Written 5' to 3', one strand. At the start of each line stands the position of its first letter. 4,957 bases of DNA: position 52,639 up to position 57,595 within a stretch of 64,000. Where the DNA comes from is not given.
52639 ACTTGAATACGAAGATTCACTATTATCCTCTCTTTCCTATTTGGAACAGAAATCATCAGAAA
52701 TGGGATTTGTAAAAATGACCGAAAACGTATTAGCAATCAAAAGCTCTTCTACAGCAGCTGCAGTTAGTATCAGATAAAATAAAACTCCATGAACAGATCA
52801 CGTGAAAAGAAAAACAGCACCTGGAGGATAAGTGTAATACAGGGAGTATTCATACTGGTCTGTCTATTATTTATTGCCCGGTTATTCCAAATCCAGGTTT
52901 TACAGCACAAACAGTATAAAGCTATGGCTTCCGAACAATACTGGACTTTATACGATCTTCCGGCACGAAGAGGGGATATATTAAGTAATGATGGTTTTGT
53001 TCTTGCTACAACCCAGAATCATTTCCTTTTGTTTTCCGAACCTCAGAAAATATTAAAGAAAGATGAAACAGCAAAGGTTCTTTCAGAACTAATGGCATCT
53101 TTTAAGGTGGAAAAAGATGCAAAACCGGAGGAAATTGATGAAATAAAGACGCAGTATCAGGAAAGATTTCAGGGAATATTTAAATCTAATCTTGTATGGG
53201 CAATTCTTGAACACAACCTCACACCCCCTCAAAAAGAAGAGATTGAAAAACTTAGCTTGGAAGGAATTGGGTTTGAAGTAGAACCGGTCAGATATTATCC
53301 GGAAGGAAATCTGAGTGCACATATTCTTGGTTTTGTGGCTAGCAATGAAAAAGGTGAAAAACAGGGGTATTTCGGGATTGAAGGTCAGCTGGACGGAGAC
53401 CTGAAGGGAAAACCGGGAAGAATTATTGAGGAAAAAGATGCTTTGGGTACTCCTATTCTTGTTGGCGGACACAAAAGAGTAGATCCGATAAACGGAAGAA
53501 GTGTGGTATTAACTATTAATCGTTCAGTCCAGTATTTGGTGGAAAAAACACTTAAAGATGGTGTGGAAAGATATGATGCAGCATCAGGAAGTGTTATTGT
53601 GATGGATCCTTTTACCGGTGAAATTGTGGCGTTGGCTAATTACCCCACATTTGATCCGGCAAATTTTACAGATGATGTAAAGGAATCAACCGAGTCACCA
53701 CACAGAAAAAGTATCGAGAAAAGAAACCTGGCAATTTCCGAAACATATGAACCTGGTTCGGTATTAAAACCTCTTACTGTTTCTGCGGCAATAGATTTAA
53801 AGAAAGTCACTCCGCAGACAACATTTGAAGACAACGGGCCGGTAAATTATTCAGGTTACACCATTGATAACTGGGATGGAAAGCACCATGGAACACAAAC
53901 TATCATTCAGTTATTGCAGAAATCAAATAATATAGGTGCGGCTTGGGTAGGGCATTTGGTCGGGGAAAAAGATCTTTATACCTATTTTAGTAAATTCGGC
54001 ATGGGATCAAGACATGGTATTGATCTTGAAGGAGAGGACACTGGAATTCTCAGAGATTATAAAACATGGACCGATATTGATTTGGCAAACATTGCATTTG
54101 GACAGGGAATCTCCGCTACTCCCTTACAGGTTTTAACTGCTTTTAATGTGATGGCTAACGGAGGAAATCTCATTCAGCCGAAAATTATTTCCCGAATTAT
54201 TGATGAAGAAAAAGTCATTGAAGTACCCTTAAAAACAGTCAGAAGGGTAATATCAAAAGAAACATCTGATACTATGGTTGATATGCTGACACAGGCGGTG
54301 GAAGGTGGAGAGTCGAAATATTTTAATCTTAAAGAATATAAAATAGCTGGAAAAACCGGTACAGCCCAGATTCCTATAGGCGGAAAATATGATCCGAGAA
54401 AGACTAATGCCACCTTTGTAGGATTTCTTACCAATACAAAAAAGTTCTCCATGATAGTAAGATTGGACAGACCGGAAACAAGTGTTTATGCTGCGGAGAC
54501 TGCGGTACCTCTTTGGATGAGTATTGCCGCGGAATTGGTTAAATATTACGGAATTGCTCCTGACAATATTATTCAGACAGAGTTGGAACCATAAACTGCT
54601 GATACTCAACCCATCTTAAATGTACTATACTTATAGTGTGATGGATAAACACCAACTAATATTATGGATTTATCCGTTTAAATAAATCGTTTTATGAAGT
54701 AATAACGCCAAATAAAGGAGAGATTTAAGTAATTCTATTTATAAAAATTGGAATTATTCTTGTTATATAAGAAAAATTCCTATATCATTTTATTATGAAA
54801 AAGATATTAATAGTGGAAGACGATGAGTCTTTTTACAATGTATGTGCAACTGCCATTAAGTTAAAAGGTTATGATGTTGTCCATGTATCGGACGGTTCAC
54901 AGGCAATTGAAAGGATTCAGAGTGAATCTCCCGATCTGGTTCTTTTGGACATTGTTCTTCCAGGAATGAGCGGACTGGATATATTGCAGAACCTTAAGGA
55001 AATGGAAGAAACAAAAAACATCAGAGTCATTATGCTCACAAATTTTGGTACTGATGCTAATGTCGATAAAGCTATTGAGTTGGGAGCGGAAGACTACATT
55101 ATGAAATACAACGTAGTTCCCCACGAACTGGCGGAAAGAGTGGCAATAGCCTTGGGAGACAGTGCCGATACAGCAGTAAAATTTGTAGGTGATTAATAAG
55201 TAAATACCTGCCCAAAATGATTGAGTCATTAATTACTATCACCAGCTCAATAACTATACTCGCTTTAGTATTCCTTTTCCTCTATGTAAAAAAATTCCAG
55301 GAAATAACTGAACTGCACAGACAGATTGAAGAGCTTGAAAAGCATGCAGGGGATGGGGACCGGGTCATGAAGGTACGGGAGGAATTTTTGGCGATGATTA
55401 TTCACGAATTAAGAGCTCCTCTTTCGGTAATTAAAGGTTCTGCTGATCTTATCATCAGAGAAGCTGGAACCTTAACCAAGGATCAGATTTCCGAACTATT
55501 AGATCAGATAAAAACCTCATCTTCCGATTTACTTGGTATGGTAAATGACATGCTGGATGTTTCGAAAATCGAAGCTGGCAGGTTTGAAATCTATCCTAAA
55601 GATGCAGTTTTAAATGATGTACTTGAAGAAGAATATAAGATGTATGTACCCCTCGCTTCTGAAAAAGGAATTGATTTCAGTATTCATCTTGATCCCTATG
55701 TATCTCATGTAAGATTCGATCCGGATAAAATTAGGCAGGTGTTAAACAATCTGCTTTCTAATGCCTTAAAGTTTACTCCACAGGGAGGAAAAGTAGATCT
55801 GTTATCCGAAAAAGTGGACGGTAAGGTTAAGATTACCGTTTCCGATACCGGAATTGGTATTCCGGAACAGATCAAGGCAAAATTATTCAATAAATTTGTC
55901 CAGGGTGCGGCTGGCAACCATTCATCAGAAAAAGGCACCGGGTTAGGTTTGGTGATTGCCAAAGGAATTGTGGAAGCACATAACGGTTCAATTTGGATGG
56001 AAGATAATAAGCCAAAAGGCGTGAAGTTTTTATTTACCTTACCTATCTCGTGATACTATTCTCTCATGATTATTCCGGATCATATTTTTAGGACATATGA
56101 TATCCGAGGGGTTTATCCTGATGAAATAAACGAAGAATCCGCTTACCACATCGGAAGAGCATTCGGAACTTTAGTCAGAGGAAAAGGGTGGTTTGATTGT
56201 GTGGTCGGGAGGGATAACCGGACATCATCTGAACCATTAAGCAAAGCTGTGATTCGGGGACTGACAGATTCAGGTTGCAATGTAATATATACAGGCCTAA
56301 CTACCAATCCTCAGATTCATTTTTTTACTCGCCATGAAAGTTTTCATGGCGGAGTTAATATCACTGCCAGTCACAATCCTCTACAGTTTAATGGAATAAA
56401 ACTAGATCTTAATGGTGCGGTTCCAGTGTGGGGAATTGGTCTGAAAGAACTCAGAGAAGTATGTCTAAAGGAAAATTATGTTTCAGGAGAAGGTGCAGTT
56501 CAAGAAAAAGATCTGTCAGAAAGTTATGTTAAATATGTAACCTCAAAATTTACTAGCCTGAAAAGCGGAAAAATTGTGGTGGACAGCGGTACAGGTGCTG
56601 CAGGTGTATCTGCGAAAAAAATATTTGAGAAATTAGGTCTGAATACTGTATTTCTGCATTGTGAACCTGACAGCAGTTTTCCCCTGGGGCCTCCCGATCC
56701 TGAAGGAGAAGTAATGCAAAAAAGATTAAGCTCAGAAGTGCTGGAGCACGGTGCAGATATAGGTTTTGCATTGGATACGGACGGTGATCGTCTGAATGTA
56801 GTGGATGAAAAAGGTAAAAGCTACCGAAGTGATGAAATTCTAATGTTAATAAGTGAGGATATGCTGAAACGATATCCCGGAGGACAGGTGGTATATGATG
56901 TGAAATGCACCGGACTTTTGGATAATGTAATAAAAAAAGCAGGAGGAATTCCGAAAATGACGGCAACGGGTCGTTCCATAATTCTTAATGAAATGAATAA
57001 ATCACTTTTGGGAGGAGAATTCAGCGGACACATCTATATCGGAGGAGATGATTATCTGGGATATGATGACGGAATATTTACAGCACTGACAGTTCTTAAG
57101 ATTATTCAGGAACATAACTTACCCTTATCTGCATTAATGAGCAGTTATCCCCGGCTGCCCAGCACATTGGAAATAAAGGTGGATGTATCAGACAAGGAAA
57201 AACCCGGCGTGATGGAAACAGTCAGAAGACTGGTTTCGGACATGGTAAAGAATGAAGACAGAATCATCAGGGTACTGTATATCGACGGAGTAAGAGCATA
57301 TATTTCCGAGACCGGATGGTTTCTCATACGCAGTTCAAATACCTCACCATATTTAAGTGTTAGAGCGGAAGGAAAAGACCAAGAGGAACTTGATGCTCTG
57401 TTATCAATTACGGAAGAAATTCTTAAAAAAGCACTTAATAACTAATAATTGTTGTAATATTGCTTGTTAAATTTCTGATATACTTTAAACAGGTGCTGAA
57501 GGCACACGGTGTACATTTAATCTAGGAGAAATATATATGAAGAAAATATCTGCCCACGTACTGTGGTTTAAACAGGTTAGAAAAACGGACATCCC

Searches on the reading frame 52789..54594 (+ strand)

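Call 55: search_protein_families(library=pfam, proteins=[window:52789-54594:+], max_evalue=0.001)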
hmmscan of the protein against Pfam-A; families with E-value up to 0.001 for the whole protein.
window:52789-54594:+ (601 aa): 2 families
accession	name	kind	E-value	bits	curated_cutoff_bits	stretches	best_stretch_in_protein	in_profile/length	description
PF00905.27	Transpeptidase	-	2.1e-65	221.3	22.1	1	267-567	1-285/299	Penicillin binding protein transpeptidase domain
PF03717.20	PBP_dimer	-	6.4e-21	76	24.4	1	57-223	2-176/180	Penicillin-binding Protein dimerisation domain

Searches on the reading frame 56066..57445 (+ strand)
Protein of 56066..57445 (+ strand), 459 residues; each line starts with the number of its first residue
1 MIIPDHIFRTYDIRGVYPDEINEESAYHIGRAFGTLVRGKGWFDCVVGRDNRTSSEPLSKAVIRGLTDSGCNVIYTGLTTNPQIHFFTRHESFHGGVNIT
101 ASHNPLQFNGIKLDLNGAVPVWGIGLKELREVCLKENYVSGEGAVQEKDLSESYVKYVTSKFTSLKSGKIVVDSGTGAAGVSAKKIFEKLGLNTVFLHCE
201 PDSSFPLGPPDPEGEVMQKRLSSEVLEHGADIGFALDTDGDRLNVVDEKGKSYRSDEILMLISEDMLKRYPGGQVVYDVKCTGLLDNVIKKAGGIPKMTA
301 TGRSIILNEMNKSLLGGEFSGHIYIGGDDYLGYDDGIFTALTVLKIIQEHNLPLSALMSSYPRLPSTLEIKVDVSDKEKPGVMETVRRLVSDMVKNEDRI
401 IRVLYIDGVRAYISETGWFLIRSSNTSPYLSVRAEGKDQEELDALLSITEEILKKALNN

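Call 55: search_protein_families(library=pfam, proteins=[window:56066-57445:+], max_evalue=0.001)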
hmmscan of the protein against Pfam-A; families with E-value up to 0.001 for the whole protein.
window:56066-57445:+ (459 aa): 4 families
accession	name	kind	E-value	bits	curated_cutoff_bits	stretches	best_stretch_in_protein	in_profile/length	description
PF02878.22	PGM_PMM_I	-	5e-30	104.4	22.5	1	7-118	3-116/138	Phosphoglucomutase/phosphomannomutase, alpha/beta/alpha domain I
PF02879.22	PGM_PMM_II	-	2e-21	76.9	29.3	1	153-250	2-103/103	Phosphoglucomutase/phosphomannomutase, alpha/beta/alpha domain II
PF02880.22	PGM_PMM_III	-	2.3e-21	76.5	20.7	1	255-361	2-112/115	Phosphoglucomutase/phosphomannomutase, alpha/beta/alpha domain III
PF00408.26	PGM_PMM_IV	-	1.4e-10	41.5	23.1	1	369-445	1-61/68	Phosphoglucomutase/phosphomannomutase, C-terminal domain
